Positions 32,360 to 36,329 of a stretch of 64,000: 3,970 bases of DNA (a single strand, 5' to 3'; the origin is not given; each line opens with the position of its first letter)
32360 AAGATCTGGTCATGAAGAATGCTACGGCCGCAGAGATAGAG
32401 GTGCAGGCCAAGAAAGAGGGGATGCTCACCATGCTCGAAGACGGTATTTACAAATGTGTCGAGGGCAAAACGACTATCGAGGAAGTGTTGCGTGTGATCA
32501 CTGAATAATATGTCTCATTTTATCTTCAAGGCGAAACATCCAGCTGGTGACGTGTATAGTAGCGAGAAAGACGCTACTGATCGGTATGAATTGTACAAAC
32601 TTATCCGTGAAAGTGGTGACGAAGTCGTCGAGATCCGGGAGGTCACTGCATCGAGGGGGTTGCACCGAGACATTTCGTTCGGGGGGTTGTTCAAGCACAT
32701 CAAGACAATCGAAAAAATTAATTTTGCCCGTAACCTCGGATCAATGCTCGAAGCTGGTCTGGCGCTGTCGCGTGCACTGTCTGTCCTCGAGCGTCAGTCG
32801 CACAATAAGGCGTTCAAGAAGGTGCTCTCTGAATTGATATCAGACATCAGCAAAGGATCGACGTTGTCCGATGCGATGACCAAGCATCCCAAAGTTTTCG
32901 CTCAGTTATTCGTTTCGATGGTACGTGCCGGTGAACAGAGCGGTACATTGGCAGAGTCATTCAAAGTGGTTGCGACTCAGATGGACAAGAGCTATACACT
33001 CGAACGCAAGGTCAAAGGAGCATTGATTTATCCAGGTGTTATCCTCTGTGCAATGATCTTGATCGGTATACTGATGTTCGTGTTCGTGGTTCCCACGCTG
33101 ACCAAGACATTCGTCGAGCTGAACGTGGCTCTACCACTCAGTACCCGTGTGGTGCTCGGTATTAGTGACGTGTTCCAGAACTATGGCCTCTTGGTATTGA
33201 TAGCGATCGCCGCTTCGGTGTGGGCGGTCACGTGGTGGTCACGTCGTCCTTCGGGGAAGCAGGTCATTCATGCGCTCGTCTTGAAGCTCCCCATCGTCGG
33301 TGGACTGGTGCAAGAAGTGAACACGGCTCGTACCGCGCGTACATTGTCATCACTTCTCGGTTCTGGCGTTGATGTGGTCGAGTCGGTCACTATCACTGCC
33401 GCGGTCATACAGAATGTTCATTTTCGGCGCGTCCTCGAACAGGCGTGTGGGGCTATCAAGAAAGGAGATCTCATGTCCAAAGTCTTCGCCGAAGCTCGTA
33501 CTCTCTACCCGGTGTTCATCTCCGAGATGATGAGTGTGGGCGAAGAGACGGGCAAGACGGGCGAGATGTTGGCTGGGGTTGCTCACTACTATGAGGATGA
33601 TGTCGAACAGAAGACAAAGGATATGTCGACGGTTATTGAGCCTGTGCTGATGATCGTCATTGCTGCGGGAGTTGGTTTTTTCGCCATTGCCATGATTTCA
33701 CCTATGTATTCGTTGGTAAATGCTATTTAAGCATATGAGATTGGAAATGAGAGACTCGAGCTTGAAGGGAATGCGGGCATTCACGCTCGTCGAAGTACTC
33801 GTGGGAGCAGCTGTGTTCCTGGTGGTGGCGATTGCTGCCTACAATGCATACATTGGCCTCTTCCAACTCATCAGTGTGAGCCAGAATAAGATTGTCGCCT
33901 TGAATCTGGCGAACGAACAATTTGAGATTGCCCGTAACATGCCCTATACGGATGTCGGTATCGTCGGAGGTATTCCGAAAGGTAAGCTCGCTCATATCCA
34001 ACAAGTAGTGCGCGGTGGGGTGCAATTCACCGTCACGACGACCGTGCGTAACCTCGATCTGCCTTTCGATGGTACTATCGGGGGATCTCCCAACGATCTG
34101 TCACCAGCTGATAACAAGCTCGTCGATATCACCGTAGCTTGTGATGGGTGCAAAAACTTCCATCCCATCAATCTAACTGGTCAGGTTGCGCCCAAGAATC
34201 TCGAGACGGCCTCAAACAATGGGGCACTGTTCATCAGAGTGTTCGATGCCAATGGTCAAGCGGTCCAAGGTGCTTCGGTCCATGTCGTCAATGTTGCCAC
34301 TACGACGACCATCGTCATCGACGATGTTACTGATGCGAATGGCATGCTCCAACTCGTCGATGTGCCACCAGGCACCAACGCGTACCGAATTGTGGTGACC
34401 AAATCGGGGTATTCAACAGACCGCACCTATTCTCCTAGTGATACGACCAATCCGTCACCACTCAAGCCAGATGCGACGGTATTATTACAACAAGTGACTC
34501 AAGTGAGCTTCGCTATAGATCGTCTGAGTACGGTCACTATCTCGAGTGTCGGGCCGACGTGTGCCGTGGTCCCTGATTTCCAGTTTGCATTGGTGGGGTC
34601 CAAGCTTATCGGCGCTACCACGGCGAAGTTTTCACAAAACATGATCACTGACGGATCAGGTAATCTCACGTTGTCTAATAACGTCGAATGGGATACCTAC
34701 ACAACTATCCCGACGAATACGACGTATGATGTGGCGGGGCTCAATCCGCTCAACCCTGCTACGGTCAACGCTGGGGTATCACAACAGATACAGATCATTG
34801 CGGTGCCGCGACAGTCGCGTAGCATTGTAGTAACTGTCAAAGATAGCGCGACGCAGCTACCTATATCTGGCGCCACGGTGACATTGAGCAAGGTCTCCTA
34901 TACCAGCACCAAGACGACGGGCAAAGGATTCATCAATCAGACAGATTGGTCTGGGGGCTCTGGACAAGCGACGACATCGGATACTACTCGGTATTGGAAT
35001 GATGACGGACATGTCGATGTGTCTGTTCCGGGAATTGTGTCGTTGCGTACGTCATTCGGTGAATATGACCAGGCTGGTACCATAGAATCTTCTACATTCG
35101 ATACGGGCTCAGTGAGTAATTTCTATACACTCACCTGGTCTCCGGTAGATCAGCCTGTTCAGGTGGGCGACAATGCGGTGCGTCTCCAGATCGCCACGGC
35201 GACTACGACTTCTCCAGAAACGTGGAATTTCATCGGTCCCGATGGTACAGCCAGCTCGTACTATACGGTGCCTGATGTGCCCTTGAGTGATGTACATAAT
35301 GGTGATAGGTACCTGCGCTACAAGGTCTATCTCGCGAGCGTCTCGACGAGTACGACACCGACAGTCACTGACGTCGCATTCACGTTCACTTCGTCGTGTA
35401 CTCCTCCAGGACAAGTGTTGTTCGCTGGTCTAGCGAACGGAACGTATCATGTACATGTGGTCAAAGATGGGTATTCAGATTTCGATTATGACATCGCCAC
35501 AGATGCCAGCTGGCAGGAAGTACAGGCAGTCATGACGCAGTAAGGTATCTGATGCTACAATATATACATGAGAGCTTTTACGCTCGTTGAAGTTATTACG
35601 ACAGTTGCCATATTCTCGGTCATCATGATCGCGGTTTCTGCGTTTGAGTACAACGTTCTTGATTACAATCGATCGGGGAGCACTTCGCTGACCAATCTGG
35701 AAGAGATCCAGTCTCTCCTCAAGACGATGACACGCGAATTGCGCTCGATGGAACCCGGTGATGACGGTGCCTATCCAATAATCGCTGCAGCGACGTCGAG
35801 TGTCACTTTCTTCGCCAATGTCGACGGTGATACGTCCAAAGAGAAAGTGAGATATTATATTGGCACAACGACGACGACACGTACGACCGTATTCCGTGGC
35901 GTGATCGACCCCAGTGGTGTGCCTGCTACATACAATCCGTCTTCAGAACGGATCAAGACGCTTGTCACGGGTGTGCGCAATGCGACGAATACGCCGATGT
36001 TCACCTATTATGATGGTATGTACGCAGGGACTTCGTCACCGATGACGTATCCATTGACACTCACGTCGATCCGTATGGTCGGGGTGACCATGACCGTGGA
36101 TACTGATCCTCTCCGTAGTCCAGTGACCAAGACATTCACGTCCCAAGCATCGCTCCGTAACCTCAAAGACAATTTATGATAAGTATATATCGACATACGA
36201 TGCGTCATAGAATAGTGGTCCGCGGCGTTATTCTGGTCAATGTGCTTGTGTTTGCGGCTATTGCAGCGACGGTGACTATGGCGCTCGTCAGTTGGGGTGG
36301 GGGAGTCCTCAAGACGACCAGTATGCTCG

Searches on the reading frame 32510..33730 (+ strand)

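Call 11: search_protein_families(library=pfam, proteins=[window:32510-33730:+], max_evalue=0.001)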
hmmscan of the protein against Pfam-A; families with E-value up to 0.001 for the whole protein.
window:32510-33730:+ (406 aa): 1 family
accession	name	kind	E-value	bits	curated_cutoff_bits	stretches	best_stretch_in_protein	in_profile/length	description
PF00482.28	T2SSF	-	4.6e-56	188.6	25.2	2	72-195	1-125/125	Type II secretion system (T2SS), protein F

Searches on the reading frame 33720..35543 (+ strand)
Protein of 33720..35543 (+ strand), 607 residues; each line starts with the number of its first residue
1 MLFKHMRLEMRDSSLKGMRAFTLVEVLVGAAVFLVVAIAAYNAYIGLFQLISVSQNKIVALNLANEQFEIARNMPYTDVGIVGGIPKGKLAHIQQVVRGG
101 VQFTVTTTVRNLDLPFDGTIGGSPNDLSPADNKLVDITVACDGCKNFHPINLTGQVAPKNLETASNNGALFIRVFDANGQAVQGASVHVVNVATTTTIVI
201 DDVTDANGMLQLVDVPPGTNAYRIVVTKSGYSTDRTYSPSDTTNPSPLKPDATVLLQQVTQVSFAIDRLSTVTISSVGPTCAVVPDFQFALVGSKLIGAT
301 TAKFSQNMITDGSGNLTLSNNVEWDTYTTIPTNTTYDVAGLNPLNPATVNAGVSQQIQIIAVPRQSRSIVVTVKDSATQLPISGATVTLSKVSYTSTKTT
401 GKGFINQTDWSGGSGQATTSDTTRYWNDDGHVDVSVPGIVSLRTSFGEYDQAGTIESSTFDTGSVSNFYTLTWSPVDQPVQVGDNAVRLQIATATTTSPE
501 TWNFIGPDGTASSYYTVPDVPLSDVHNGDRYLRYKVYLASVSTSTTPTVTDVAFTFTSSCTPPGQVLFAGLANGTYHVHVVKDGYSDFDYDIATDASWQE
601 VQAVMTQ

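Call 11: search_protein_families(library=pfam, proteins=[window:33720-35543:+], max_evalue=0.001)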
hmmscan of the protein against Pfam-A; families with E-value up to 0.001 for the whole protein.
window:33720-35543:+ (607 aa): 4 families
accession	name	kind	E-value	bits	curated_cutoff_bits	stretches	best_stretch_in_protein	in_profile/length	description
PF13620.12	CarboxypepD_reg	-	2.1e-11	44.4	32.3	1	173-236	5-64/82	Carboxypeptidase regulatory-like domain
PF17802.7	SpaA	-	3.1e-05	24.5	23.1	0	176-236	9-70/91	Prealbumin-like fold domain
PF07963.17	N_methyl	-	0.00016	21.5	21.2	1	18-41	4-27/27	Prokaryotic N-terminal methylation motif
PF13715.12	CarbopepD_reg_2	-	0.00082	19.8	32.2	0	174-259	5-86/88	CarboxypepD_reg-like domain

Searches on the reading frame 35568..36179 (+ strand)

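Call 11: search_protein_families(library=pfam, proteins=[window:35568-36179:+], max_evalue=0.001)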
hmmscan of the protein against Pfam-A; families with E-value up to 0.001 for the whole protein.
window:35568-36179:+ (203 aa): 1 family
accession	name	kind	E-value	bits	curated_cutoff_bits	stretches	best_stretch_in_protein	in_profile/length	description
PF07963.17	N_methyl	-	0.00058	19.8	21.2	1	2-23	5-26/27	Prokaryotic N-terminal methylation motif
